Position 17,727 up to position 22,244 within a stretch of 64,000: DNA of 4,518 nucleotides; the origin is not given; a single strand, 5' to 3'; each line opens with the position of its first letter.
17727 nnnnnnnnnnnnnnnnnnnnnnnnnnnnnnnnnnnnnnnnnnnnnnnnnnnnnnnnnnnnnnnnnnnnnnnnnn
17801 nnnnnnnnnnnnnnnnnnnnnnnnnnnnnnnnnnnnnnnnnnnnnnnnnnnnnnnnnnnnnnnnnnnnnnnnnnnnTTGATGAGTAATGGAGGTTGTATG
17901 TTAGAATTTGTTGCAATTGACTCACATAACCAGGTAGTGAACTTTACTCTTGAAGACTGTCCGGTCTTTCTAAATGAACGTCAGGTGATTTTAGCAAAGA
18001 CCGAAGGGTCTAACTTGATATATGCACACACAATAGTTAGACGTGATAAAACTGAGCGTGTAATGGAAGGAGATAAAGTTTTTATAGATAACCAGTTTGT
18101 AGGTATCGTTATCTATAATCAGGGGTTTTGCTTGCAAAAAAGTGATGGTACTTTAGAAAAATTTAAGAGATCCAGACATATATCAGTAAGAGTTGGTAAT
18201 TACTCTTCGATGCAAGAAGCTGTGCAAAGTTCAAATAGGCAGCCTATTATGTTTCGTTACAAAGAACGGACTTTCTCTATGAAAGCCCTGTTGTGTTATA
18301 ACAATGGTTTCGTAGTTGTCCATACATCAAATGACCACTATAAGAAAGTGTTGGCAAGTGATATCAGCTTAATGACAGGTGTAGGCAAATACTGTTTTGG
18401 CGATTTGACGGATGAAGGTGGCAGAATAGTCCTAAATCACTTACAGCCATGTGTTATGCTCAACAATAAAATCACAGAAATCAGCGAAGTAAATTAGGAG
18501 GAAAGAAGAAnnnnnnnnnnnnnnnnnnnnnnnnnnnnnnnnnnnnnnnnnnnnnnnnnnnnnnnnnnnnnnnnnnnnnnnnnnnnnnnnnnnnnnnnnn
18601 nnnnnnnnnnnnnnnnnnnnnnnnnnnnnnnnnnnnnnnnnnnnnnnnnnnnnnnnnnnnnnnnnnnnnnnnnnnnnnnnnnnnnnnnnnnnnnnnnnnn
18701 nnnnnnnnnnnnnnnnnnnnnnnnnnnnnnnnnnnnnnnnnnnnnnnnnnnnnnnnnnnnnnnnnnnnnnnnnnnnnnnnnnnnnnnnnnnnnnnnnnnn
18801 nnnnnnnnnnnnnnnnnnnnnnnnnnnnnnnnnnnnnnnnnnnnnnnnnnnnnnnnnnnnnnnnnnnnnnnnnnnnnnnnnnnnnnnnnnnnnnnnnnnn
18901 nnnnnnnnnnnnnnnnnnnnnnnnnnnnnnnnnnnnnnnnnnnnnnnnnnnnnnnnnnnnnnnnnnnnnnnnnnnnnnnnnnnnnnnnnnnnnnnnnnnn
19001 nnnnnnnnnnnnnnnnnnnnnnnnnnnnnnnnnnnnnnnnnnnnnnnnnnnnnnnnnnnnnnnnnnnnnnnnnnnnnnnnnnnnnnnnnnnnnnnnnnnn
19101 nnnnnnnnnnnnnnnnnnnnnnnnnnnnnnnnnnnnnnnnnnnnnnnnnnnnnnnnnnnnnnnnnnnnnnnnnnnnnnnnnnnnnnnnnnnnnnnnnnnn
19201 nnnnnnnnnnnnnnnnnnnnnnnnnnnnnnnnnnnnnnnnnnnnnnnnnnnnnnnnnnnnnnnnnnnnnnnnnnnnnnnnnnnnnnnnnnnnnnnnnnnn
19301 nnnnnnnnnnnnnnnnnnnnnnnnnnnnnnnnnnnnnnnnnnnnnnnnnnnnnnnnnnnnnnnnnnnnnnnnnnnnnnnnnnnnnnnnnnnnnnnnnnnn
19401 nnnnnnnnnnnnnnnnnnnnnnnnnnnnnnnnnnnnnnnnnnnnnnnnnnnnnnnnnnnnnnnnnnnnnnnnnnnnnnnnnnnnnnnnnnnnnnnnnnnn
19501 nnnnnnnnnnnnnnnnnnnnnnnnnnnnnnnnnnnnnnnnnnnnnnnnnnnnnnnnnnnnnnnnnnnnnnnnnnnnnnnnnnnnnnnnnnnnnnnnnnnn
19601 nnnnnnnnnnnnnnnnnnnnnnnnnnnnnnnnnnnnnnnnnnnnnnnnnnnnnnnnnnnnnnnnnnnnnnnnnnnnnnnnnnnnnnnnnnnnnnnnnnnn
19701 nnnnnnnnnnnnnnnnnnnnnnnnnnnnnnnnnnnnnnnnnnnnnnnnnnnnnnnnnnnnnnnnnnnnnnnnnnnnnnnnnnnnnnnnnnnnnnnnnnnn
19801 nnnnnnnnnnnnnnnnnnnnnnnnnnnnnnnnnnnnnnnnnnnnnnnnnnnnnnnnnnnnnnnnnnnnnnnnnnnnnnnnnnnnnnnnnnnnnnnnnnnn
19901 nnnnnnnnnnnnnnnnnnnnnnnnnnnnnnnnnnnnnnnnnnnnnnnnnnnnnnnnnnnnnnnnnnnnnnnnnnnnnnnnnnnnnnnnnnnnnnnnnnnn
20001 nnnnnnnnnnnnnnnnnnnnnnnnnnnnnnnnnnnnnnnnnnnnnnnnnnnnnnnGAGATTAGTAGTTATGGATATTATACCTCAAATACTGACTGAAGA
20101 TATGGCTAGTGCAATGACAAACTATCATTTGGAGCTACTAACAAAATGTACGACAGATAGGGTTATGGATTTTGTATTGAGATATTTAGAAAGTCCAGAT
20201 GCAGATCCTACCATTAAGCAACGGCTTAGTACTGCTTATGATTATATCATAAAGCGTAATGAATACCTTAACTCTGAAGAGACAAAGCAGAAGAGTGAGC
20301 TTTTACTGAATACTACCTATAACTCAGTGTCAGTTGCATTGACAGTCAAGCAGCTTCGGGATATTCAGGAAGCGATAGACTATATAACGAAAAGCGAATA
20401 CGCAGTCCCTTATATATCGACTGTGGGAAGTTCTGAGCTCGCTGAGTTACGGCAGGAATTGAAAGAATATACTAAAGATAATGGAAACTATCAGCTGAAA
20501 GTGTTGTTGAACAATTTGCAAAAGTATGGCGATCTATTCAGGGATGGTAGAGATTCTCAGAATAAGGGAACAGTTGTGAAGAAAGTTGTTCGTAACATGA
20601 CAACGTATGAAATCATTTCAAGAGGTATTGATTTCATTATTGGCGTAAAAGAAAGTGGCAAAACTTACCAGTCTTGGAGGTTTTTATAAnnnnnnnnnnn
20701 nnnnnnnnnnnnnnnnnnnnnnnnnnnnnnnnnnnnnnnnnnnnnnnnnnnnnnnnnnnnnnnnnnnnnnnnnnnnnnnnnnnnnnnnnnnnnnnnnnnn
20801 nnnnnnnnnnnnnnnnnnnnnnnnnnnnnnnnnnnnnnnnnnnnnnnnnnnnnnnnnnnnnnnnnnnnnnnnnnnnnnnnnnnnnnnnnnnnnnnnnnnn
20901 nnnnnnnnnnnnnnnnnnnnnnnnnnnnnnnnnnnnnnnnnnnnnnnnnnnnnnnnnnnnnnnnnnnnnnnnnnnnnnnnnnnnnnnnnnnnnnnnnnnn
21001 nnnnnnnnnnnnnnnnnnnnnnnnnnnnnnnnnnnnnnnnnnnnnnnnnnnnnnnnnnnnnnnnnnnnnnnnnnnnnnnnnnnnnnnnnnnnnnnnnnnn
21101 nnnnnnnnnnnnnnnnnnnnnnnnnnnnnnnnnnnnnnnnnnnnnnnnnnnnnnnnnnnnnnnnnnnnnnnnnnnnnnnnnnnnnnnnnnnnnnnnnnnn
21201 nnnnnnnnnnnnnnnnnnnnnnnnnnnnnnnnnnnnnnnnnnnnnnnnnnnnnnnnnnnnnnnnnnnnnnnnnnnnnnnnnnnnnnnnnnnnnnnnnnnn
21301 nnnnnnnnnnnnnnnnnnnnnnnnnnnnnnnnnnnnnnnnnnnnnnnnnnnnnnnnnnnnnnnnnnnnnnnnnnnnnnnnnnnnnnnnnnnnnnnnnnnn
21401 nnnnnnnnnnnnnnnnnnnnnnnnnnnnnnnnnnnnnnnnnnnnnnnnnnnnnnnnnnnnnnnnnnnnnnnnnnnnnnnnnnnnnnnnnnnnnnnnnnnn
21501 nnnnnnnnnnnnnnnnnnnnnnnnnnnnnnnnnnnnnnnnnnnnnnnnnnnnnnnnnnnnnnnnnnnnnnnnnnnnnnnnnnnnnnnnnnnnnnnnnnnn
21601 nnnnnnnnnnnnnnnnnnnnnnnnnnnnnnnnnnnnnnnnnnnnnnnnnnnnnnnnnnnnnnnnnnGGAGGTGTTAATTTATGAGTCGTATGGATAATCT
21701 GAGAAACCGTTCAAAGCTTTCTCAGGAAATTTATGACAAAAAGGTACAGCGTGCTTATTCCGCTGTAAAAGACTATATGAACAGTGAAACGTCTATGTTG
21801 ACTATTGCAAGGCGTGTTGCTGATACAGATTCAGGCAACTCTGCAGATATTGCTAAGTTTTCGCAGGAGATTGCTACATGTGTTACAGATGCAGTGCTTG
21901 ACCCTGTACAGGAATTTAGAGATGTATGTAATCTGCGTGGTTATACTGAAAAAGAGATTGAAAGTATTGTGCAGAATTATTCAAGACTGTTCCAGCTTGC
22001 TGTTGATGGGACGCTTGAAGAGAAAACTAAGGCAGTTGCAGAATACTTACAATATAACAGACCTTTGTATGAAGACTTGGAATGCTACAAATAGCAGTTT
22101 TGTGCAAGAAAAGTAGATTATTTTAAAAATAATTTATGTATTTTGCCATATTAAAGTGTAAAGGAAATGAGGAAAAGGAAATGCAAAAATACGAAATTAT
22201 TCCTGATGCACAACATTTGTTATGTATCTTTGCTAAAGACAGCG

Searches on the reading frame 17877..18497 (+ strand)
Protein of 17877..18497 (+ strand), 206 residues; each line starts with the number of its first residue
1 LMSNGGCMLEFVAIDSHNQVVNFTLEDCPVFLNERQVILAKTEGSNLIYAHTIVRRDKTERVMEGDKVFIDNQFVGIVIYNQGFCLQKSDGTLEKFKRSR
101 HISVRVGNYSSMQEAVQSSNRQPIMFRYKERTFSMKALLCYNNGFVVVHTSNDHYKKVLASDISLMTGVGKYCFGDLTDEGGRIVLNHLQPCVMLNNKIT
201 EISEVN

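Call 102: search_protein_families(library=pfam, proteins=[window:17877-18497:+], max_evalue=0.05)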
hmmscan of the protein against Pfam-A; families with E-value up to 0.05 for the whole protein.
window:17877-18497:+ (206 aa): 1 family
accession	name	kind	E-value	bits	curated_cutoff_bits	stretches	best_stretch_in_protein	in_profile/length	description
PF25411.1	DUF7888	-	0.011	15.7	27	0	124-152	49-77/138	Domain of unknown function (DUF7888)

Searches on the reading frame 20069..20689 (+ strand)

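Call 102: search_protein_families(library=pfam, proteins=[window:20069-20689:+], max_evalue=0.05)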
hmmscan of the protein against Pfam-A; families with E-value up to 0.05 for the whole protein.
window:20069-20689:+ (206 aa): 1 family
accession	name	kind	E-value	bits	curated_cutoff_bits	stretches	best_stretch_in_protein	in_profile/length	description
PF14233.11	DUF4335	-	0.05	14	27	0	64-118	85-143/186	Domain of unknown function (DUF4335)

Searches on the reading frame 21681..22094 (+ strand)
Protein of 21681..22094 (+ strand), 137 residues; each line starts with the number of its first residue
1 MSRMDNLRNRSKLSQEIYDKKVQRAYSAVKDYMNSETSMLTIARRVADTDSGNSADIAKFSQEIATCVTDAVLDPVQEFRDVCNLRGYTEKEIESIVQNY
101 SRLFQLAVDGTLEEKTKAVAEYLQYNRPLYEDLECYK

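Call 102: search_protein_families(library=pfam, proteins=[window:21681-22094:+], max_evalue=0.05)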
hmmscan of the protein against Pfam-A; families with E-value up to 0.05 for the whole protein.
window:21681-22094:+ (137 aa): 1 family
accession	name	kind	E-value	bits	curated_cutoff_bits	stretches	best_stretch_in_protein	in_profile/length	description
PF21486.3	NUP120_helical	-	0.021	15.5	27.7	0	2-78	15-92/129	Nucleoporin NUP120, helical domain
